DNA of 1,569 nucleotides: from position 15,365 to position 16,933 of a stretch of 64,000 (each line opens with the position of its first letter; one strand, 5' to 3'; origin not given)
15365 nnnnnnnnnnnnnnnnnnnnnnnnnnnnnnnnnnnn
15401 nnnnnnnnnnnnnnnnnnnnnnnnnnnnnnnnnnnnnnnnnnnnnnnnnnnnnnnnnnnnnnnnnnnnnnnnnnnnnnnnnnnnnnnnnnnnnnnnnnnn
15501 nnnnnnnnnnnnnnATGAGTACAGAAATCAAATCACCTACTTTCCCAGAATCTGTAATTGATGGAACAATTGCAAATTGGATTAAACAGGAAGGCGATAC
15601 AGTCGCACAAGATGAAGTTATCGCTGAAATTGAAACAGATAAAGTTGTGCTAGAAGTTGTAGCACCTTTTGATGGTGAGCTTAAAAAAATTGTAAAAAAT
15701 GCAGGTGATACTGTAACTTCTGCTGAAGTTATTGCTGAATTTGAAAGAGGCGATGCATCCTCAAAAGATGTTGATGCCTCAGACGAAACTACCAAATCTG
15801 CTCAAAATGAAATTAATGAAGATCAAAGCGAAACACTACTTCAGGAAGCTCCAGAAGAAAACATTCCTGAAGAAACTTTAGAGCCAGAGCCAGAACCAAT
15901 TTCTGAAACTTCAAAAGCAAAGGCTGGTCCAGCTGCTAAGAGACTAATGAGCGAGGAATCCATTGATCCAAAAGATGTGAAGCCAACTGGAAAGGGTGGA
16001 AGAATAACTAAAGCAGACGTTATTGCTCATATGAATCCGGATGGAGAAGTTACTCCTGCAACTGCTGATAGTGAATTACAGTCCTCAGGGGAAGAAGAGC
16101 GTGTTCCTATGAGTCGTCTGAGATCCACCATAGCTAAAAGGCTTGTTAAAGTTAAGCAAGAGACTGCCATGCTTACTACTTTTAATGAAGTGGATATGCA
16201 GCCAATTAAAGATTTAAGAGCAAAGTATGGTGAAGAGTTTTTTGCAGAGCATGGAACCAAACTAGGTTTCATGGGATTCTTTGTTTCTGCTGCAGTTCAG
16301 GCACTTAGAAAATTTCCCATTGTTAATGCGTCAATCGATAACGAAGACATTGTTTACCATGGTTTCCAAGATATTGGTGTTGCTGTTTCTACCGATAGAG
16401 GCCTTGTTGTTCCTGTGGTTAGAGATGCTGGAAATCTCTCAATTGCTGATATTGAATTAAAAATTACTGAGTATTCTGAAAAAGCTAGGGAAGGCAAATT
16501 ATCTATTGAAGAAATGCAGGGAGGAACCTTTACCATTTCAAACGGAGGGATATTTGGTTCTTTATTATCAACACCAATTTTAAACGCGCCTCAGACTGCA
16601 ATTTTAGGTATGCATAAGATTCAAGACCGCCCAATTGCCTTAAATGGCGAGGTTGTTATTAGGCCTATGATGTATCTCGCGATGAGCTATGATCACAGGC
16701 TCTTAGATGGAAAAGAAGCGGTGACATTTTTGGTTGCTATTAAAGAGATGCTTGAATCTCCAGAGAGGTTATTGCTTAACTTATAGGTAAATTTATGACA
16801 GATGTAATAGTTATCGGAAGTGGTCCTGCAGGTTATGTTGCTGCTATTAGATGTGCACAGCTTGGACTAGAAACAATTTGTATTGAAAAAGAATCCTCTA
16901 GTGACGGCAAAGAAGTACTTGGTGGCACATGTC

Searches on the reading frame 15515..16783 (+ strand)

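Call 17: search_protein_families(library=pfam, max_evalue=1, proteins=[window:15515-16783:+])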
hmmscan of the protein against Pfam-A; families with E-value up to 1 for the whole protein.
window:15515-16783:+ (423 aa): 7 families
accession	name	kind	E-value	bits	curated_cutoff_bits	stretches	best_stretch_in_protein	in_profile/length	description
PF00198.28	2-oxoacid_dh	-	3.3e-84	282.4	23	1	192-421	2-232/232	2-oxoacid dehydrogenases acyltransferase (catalytic domain)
PF00364.28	Biotin_lipoyl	-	1.7e-18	66.6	22.1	1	4-75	2-72/73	Biotin-requiring enzyme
PF02817.22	E3_binding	-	1.5e-12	47.9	23.7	1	136-169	2-35/36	e3 binding domain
PF01597.25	GCV_H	-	0.0031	17.8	22.2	1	23-60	38-75/122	Glycine cleavage H-protein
PF13437.12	HlyD_3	-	0.0046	18.1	22.2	1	13-51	4-43/106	HlyD family secretion protein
PF13375.12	RnfC_N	-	0.024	15.1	25.6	1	17-67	39-88/101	RnfC Barrel sandwich hybrid domain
PF16537.11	T2SSB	-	0.12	12.4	28.4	1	25-48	28-51/60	Type II secretion system protein B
